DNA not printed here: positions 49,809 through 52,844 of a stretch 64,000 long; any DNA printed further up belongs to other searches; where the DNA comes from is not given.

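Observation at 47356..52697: Unusually long (1762 aa) Lhr helicase with a large C-terminal extension, expressed from its own TATA-box promoter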

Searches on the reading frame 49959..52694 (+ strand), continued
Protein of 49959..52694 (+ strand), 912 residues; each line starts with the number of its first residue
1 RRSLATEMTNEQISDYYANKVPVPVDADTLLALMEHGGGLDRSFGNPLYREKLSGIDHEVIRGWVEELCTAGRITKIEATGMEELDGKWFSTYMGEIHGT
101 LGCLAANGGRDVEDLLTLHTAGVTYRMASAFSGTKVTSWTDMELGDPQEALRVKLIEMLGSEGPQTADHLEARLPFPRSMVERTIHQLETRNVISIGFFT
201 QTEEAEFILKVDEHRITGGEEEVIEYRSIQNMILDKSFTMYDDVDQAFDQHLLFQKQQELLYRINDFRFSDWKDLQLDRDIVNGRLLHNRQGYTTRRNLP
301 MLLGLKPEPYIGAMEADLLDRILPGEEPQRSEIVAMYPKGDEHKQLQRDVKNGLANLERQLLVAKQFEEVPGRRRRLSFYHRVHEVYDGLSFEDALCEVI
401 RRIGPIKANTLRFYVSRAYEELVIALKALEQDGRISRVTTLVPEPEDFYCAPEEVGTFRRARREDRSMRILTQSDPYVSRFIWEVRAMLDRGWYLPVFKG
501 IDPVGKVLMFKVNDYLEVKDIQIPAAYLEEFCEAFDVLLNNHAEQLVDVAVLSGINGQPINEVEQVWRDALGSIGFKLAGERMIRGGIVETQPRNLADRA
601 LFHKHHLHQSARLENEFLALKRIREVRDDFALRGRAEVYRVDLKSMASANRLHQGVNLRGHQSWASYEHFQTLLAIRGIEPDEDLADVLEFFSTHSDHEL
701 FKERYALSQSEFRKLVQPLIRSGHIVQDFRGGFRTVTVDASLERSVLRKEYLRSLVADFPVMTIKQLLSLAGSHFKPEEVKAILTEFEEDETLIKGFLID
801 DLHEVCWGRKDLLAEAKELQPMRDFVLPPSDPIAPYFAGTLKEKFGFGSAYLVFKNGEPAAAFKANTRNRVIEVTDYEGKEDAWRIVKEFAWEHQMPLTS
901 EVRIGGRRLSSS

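Call 54: search_protein_families(library=pfam, proteins=[P0175, P0188, P0189, P0228, P0229, P0223, P0224, P0225], max_evalue=1)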
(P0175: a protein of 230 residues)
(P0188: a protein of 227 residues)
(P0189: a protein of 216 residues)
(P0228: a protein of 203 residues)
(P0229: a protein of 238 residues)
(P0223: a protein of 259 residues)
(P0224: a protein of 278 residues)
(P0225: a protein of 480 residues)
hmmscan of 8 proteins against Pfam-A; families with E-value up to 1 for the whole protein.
P0175 (230 aa): 8 families
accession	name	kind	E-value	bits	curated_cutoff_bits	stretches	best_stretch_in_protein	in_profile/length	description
PF01047.28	MarR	-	0.0022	18.3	24.6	1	3-38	7-42/59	MarR family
PF13412.12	HTH_24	-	0.0084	16.1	21.9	1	3-39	7-43/48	Winged helix-turn-helix DNA-binding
PF06224.18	AlkZ-like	-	0.049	13.7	25.9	1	62-112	167-215/329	DNA glycosylase AlkZ-like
PF08279.18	HTH_11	-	0.06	13.7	25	1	2-44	3-46/55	HTH domain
PF01882.25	DUF58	-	0.1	12.2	23.4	1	184-225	131-176/216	Protein of unknown function DUF58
PF12802.13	MarR_2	-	0.15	12.7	27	1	3-39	9-46/61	MarR family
PF23234.1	WH4_Lhr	-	0.15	12.1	27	1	63-136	5-77/87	Large helicase-related protein, winged-helix domain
PF25213.1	HVO_A0261_N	-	0.17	12.2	35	1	11-47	22-58/86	HVO_A0261 N-terminal domain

P0188 (227 aa): 1 family
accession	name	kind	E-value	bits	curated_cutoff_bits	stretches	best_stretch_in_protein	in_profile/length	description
PF23234.1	WH4_Lhr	-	0.06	13.4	27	1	84-135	32-83/87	Large helicase-related protein, winged-helix domain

P0189 (216 aa): 0 families

P0228 (203 aa): 1 family
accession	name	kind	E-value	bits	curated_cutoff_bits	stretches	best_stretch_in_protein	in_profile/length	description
PF03297.21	Ribosomal_S25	-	0.075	13.7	28.8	0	15-69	35-87/101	S25 ribosomal protein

P0229 (238 aa): 3 families
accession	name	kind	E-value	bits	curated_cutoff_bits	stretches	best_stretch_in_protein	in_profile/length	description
PF23234.1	WH4_Lhr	-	0.00026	21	27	1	59-118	5-63/87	Large helicase-related protein, winged-helix domain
PF24454.1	DUF7570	-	0.033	14.7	27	1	39-79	28-68/94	Family of unknown function (DUF7570)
PF08453.16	Peptidase_M9_N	-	0.25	11.5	23.9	1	161-212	75-127/183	Peptidase family M9 N-terminal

P0223 (259 aa): 4 families
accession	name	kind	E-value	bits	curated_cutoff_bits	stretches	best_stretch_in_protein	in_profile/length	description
PF06224.18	AlkZ-like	-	2.4e-07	31.1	25.9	1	15-170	85-253/329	DNA glycosylase AlkZ-like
PF23234.1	WH4_Lhr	-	0.0015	18.5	27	1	78-139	3-63/87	Large helicase-related protein, winged-helix domain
PF05990.18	DUF900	-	0.016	15.1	20.5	1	16-87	77-147/232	Alpha/beta hydrolase of unknown function (DUF900)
PF05999.16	Herpes_U5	-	0.14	11.4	25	1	112-172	269-334/488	Herpesvirus U5-like family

P0224 (278 aa): 3 families
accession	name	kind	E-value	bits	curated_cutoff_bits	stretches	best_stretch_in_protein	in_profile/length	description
PF08153.17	NGP1NT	-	0.0032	18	27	0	34-64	54-84/131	NGP1NT (NUC091) domain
PF24741.1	AlkZ-rel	-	0.0085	16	26.5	1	15-76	79-140/221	AlkZ related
PF06224.18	AlkZ-like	-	0.012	15.7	25.9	1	83-151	138-216/329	DNA glycosylase AlkZ-like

P0225 (480 aa): 1 family
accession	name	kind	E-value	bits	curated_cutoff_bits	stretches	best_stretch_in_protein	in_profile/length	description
PF23234.1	WH4_Lhr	-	1.9e-05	24.6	27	1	301-374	6-78/87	Large helicase-related protein, winged-helix domain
